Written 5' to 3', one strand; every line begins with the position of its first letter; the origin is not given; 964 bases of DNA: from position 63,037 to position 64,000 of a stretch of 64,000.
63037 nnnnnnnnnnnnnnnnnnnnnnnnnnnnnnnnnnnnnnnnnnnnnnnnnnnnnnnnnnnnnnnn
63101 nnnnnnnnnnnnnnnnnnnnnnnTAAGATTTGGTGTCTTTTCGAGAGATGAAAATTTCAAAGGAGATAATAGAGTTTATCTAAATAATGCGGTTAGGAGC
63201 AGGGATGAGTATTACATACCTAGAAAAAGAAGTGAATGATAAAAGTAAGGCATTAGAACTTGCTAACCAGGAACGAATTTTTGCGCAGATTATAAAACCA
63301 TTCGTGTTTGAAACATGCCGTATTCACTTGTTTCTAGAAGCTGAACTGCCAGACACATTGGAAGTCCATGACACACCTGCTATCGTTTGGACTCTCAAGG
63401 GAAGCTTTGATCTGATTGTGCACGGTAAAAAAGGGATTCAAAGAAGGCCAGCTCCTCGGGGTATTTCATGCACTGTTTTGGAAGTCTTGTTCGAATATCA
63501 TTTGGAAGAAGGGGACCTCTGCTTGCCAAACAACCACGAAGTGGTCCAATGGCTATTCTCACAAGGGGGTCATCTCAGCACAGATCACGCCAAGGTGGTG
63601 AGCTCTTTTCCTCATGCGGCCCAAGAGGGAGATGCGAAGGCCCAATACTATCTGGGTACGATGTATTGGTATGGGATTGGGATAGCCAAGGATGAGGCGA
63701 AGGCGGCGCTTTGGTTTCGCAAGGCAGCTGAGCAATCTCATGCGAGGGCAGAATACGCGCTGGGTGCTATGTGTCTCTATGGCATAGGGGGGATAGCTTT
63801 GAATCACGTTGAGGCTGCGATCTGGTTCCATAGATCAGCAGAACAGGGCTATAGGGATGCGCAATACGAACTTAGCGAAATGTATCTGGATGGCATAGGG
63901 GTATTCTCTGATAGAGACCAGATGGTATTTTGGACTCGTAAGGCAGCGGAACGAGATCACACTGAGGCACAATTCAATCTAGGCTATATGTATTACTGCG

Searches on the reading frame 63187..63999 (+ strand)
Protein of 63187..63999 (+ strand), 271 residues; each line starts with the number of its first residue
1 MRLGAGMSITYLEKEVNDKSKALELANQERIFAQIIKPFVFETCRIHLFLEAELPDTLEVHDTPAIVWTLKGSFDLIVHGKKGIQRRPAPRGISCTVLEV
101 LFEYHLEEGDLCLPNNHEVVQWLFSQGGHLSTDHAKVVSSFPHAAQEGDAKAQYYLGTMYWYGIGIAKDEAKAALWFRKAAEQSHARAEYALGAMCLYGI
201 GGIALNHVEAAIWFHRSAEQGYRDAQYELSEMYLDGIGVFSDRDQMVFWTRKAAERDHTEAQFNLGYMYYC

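Call 4: search_protein_families(library=pfam, proteins=[window:63187-63999:+])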
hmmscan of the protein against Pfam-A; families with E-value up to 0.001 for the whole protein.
window:63187-63999:+ (271 aa): 1 family
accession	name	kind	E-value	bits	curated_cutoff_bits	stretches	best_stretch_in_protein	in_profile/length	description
PF08238.18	Sel1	-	5.2e-26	90.6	30.7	3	150-185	1-36/36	Sel1 repeat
